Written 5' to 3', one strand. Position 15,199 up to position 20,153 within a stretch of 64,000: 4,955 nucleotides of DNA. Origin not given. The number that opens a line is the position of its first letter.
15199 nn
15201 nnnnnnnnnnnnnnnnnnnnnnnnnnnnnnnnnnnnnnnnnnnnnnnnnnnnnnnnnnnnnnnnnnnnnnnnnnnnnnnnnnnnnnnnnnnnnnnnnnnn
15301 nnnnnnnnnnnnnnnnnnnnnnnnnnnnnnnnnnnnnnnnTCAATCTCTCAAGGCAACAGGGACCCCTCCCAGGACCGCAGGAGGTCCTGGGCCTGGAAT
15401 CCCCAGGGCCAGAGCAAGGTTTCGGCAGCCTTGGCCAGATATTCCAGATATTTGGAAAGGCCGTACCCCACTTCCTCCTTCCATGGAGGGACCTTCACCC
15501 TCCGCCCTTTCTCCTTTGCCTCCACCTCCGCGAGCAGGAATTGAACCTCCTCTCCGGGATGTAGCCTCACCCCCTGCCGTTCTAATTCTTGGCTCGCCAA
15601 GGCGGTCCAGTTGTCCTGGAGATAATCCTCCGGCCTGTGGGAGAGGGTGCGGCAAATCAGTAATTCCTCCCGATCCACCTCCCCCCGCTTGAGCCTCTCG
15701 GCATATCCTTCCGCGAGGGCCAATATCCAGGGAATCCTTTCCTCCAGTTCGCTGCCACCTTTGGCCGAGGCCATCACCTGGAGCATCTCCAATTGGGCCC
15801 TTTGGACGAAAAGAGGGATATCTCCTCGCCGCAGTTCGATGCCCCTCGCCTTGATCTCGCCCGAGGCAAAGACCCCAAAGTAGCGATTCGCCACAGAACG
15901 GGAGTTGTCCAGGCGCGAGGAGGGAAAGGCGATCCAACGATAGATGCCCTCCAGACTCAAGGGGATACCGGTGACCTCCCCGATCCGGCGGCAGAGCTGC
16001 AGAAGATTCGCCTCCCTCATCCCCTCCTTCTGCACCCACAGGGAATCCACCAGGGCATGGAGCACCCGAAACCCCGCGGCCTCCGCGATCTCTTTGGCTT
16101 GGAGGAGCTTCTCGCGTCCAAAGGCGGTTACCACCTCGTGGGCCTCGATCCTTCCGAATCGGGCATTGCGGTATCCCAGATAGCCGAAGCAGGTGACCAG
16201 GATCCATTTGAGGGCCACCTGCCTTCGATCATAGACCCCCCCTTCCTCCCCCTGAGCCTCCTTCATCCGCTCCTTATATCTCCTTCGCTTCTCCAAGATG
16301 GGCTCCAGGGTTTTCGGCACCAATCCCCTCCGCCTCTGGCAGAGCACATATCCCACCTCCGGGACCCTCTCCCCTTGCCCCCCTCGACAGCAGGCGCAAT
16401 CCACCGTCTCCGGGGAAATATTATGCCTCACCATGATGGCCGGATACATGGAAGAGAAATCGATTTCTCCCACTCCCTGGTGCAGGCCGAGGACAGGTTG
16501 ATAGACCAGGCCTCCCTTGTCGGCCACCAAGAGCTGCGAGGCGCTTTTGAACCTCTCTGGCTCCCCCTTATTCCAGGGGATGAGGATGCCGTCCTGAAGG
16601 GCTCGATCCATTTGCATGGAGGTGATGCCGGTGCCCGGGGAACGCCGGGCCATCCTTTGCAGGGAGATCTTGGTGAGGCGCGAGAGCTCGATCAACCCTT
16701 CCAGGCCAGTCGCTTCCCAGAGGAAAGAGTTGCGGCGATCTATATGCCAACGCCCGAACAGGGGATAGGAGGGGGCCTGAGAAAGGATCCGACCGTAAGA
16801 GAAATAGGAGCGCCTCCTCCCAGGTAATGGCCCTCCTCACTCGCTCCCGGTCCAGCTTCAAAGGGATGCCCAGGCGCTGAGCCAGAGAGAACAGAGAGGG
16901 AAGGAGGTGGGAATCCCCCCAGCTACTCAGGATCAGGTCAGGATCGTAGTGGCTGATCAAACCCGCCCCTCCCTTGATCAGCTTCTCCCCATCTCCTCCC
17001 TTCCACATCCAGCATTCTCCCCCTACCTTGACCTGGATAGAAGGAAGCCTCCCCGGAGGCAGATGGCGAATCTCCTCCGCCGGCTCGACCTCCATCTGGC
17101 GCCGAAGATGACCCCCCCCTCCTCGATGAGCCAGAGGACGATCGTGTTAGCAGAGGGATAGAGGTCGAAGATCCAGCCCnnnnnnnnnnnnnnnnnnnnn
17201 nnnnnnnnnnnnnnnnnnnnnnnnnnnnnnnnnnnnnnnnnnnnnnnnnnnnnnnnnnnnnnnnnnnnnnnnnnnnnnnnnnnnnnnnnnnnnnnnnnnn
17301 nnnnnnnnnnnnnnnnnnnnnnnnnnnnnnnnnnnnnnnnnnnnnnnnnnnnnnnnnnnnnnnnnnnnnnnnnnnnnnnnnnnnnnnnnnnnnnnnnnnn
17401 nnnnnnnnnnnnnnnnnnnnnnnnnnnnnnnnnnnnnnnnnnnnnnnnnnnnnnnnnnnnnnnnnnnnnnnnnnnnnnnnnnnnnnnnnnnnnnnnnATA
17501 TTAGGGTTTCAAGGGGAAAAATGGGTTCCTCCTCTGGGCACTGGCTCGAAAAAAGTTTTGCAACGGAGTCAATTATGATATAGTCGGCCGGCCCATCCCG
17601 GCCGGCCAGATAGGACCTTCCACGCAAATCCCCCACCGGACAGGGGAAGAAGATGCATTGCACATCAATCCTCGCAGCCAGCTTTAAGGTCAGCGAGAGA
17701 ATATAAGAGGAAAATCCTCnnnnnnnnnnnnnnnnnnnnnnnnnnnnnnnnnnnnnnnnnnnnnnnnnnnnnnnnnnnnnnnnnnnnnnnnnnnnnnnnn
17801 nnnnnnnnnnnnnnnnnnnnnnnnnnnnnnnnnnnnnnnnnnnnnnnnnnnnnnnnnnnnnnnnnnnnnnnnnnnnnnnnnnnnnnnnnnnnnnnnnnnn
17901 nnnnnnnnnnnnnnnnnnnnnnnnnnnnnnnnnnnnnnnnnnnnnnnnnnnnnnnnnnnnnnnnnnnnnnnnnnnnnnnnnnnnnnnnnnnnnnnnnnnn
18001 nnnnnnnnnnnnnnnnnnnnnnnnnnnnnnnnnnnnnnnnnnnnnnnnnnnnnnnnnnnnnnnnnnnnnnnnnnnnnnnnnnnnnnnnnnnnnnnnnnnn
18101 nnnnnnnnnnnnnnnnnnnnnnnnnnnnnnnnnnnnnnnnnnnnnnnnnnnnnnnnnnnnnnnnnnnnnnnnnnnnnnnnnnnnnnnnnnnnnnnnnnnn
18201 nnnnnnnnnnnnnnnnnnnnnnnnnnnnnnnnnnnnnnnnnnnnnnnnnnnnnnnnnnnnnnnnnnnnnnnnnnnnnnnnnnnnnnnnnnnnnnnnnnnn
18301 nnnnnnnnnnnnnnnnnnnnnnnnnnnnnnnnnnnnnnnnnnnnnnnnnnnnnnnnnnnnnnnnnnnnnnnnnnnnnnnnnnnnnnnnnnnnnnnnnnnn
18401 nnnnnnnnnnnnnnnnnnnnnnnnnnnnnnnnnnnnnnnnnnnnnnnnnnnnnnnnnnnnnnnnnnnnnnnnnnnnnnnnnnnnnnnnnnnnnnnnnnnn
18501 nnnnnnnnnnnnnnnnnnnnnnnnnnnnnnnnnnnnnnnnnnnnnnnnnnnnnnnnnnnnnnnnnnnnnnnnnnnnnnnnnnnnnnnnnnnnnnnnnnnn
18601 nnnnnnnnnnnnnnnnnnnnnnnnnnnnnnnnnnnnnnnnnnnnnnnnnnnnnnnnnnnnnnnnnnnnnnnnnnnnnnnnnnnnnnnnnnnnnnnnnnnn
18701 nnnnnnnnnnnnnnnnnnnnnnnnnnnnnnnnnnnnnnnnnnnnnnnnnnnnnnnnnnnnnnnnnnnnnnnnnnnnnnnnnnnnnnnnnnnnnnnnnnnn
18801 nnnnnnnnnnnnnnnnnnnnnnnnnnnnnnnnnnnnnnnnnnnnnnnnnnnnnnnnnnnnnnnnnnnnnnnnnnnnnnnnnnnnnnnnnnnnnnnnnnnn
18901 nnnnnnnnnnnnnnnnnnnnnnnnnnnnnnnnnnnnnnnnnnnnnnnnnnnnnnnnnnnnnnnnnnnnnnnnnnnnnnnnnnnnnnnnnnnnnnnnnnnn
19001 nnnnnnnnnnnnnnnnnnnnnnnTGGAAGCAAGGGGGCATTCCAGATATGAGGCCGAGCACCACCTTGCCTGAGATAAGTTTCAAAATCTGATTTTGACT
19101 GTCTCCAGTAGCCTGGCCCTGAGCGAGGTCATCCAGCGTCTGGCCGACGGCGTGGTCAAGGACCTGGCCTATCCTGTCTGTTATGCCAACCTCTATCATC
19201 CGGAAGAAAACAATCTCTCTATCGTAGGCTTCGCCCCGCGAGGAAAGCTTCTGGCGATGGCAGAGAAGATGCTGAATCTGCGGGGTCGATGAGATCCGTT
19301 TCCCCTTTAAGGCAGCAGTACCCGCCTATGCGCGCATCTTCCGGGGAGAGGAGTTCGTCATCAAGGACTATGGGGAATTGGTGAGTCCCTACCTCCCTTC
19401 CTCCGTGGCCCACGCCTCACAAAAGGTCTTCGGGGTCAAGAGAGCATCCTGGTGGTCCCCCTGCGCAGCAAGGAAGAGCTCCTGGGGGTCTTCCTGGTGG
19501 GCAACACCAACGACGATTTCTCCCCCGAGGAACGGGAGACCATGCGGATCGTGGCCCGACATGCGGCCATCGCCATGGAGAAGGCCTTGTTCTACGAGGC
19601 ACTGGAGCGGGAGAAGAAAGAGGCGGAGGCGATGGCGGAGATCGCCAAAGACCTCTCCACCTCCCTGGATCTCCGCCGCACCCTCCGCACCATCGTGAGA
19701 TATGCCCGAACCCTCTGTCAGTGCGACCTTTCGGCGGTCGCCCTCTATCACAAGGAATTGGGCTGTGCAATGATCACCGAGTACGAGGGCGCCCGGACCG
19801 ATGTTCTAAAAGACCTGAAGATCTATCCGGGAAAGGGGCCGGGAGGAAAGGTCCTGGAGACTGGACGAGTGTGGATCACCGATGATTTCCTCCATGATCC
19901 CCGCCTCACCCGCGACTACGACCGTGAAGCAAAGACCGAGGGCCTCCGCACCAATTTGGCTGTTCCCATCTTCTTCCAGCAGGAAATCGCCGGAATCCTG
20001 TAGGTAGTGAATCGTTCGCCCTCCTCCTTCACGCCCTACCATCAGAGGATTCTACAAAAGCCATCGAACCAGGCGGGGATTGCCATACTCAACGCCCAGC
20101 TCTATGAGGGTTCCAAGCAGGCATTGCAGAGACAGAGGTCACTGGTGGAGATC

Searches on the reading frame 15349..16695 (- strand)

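Call 57: search_protein_families(library=pfam, proteins=[window:15349-16695:-], max_evalue=0.00001)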
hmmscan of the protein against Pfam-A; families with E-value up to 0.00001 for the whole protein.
window:15349-16695:- (448 aa): 1 family
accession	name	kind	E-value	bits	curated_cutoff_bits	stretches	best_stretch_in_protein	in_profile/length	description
PF00136.26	DNA_pol_B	-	2.7e-33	115.9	23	1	22-207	13-202/453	DNA polymerase family B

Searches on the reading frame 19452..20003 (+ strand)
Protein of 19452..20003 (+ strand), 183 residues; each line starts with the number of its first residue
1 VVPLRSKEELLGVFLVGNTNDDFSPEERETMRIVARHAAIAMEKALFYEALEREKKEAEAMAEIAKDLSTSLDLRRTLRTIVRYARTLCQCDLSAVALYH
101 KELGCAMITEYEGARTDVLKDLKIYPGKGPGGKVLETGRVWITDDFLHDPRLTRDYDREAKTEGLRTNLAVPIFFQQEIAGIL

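Call 57: search_protein_families(library=pfam, proteins=[window:19452-20003:+], max_evalue=0.00001)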
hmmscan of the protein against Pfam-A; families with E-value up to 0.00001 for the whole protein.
window:19452-20003:+ (183 aa): 3 families
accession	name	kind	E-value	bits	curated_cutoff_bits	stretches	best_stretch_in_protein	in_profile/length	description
PF01590.32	GAF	-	3.6e-20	73.3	22.4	1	73-183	1-105/133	GAF domain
PF13185.12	GAF_2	-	1.9e-17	64.2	28.6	1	72-183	2-106/136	GAF domain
PF13492.12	GAF_3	-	4e-08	34.2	27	0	2-43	86-128/129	GAF domain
